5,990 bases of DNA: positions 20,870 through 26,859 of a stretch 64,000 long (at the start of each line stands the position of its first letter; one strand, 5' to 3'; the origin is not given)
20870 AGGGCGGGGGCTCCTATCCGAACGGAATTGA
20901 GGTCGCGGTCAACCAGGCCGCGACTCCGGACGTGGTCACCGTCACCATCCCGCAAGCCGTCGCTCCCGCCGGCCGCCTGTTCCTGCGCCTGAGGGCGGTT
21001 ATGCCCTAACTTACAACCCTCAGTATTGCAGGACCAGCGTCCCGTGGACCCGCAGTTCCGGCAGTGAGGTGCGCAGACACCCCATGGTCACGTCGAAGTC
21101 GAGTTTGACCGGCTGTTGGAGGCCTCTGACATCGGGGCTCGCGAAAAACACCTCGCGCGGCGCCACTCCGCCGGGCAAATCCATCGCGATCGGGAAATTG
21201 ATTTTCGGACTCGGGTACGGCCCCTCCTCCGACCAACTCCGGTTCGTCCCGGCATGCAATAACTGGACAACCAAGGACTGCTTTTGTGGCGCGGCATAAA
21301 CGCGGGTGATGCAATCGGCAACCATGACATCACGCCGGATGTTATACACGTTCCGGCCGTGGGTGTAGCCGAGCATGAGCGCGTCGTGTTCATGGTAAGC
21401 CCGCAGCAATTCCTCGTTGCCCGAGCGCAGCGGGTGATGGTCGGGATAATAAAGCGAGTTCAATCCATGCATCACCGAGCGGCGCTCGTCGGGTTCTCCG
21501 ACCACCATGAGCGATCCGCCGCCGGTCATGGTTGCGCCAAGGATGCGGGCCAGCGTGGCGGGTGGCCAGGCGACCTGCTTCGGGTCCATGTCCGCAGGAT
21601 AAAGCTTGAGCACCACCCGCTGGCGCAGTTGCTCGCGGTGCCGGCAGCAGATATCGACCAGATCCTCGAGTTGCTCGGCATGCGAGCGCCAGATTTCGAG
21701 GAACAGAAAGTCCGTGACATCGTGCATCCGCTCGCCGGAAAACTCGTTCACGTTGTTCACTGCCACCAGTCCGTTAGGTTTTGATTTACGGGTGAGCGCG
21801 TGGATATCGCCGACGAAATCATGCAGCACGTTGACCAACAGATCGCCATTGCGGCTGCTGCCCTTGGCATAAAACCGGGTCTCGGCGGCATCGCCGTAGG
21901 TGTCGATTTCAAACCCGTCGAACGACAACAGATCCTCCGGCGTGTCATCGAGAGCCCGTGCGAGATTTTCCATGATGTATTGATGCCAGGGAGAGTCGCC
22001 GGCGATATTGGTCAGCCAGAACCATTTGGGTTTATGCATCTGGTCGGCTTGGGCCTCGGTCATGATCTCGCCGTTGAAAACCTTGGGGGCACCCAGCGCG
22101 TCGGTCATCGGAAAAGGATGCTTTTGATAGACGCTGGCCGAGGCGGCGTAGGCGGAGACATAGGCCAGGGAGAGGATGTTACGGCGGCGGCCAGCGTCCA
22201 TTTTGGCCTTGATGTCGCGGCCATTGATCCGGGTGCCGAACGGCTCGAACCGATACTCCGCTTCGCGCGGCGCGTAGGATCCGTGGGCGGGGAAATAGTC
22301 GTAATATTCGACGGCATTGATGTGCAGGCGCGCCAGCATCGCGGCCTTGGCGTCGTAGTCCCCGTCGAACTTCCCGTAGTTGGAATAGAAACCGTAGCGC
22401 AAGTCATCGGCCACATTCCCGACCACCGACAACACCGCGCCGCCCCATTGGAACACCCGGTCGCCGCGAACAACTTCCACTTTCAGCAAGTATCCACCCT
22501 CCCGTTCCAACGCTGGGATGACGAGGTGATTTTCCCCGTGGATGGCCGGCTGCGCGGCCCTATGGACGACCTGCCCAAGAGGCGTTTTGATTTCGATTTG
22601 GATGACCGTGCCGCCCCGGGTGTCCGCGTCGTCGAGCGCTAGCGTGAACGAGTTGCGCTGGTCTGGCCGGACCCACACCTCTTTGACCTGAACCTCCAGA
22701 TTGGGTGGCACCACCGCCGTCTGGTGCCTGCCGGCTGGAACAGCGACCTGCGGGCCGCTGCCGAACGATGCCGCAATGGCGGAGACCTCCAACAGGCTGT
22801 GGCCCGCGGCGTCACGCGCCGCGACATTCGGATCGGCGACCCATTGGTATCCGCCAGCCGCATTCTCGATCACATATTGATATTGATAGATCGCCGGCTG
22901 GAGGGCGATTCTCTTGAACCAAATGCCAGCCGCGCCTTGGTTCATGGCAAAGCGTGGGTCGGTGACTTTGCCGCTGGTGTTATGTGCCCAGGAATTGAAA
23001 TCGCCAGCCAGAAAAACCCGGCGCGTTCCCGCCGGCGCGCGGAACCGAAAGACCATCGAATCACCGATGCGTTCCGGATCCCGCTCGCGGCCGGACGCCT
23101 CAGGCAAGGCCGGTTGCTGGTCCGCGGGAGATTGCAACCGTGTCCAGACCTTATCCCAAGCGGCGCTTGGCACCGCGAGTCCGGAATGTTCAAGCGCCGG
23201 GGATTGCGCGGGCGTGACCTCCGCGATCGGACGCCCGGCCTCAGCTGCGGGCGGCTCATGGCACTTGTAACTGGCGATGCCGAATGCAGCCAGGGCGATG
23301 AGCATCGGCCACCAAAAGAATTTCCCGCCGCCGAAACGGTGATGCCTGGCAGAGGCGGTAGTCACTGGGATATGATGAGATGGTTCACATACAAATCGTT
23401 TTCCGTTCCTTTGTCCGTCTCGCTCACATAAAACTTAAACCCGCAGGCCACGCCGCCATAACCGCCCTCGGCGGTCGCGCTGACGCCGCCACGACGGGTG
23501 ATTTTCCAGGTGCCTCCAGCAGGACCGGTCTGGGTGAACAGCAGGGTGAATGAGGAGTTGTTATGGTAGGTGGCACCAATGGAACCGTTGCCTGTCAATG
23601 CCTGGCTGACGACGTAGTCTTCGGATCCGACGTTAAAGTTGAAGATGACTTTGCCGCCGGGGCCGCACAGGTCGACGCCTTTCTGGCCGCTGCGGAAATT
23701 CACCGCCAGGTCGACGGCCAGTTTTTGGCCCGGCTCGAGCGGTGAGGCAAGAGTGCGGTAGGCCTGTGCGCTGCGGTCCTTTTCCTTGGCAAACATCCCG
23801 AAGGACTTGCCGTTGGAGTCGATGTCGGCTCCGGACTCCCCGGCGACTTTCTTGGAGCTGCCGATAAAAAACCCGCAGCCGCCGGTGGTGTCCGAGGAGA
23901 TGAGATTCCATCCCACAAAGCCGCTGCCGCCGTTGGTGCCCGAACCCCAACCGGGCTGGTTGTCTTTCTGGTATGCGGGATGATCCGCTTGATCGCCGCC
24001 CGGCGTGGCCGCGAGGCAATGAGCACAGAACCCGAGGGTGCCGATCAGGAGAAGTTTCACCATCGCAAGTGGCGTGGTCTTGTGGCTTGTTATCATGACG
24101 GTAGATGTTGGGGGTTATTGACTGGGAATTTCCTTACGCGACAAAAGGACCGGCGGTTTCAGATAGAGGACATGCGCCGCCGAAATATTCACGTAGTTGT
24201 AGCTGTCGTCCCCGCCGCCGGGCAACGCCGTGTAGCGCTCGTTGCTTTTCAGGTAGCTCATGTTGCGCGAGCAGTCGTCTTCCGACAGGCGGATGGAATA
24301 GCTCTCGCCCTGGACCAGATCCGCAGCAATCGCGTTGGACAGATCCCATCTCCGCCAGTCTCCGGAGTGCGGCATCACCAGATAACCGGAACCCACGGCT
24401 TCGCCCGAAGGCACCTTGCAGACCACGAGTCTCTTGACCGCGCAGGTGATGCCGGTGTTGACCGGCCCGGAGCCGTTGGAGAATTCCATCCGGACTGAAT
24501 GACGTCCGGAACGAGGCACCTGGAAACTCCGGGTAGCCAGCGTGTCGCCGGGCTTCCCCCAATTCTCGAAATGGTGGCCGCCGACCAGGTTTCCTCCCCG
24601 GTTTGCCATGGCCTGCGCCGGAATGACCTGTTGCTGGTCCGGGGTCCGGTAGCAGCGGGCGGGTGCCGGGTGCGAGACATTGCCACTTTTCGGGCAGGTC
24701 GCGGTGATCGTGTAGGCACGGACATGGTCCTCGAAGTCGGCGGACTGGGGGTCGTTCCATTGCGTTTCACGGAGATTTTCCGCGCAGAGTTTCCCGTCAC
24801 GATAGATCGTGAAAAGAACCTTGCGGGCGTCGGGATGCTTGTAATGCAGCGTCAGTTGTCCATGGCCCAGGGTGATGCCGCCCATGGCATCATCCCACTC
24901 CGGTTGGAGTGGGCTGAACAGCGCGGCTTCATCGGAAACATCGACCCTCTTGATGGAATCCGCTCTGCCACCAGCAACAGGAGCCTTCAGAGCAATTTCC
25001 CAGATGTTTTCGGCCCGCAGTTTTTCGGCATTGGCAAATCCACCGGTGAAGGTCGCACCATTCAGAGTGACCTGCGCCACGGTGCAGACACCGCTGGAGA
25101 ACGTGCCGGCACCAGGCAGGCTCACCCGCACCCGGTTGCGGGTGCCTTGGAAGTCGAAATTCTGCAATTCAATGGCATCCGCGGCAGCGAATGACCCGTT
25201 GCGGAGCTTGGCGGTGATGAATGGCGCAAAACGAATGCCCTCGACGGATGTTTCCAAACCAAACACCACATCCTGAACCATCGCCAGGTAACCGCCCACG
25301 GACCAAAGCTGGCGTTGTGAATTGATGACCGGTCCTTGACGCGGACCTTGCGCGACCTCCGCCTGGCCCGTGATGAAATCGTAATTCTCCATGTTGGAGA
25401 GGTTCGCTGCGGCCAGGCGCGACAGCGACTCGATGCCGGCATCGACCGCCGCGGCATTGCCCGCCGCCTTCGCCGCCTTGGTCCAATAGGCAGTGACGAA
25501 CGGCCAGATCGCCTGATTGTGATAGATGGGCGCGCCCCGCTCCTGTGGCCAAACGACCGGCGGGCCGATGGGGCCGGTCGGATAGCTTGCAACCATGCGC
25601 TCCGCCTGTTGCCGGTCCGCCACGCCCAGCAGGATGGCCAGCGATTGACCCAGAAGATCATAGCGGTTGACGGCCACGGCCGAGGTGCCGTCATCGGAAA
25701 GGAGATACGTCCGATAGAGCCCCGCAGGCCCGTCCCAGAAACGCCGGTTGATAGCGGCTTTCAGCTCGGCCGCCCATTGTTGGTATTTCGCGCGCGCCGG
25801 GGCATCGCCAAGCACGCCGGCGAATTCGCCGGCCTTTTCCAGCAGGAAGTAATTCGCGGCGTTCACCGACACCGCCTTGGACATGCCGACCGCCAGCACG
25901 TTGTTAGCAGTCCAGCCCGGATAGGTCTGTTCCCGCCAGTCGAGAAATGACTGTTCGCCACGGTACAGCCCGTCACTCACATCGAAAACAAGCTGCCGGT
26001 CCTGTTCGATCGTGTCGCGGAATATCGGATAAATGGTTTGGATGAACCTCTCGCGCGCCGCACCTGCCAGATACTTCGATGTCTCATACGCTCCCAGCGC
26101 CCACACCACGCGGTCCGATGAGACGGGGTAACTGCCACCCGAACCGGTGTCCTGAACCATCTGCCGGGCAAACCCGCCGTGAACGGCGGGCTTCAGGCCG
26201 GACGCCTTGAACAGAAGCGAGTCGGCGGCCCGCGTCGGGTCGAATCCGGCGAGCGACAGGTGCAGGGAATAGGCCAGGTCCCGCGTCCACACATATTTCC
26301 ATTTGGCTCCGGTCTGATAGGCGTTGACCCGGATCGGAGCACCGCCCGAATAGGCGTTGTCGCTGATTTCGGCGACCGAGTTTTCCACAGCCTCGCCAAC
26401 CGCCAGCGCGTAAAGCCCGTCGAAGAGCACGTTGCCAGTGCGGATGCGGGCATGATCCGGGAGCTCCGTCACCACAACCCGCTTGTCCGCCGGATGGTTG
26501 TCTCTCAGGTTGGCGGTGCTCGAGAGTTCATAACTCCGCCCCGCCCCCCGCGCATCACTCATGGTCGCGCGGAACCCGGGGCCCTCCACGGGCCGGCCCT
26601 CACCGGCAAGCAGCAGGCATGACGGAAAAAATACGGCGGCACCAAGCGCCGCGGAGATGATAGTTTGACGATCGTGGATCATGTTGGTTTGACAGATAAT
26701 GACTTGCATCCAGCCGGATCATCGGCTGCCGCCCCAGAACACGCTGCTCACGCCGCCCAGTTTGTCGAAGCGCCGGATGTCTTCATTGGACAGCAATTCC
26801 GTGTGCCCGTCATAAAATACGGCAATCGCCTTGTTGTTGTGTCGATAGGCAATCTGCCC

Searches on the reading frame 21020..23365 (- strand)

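Call 57: search_protein_families(library=pfam, proteins=[window:21020-23365:-], max_evalue=0.001)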
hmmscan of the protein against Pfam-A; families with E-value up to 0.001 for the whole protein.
window:21020-23365:- (781 aa): 1 family
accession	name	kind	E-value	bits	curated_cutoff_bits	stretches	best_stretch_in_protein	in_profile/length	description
PF13199.12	Glyco_hydro_66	-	6.2e-31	108.1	23.7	1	264-757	36-521/546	Glycosyl hydrolase family 66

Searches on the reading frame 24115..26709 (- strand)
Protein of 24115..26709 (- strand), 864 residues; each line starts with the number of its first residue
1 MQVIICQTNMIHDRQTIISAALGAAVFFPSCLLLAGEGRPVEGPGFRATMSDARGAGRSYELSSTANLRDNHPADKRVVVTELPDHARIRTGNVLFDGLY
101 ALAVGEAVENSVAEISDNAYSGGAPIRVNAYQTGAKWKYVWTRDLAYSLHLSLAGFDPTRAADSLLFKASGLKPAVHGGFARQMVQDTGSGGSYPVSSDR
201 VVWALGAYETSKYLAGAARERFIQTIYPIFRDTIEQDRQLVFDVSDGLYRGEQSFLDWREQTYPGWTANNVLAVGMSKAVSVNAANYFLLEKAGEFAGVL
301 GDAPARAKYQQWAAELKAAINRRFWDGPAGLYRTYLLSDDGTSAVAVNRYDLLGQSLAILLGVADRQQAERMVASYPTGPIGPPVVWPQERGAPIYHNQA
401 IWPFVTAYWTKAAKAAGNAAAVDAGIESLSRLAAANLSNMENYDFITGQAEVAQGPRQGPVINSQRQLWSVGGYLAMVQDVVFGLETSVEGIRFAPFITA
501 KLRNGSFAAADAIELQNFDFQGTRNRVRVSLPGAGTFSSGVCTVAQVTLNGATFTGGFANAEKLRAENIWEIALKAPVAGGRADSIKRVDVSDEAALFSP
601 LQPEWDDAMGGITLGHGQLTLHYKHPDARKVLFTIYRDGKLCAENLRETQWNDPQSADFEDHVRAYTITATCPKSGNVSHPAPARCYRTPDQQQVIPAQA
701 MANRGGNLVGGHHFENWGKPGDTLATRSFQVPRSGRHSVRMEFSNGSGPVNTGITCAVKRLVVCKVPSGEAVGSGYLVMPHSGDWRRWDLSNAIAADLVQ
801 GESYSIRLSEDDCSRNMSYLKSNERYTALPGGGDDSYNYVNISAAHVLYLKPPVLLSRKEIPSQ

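Call 57: search_protein_families(library=pfam, proteins=[window:24115-26709:-], max_evalue=0.001)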
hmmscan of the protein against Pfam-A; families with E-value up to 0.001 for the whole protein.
window:24115-26709:- (864 aa): 4 families
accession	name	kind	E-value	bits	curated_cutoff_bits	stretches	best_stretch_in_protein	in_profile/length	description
PF22422.2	MGH1-like_GH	-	1.3e-06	28.7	27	1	278-452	171-349/356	Mannosylglycerate hydrolase MGH1-like glycoside hydrolase domain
PF06202.20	GDE_C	-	1.6e-06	27.8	21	0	189-337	72-219/367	Amylo-alpha-1,6-glucosidase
PF17167.11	Glyco_hydro_94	-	0.00011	21.4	27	1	269-373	188-293/420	Glycosyl hydrolase 94 superfamily, catalytic domain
PF17389.8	Bac_rhamnosid6H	-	0.00022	21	24.5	1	221-368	118-241/339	Bacterial alpha-L-rhamnosidase 6 hairpin glycosidase domain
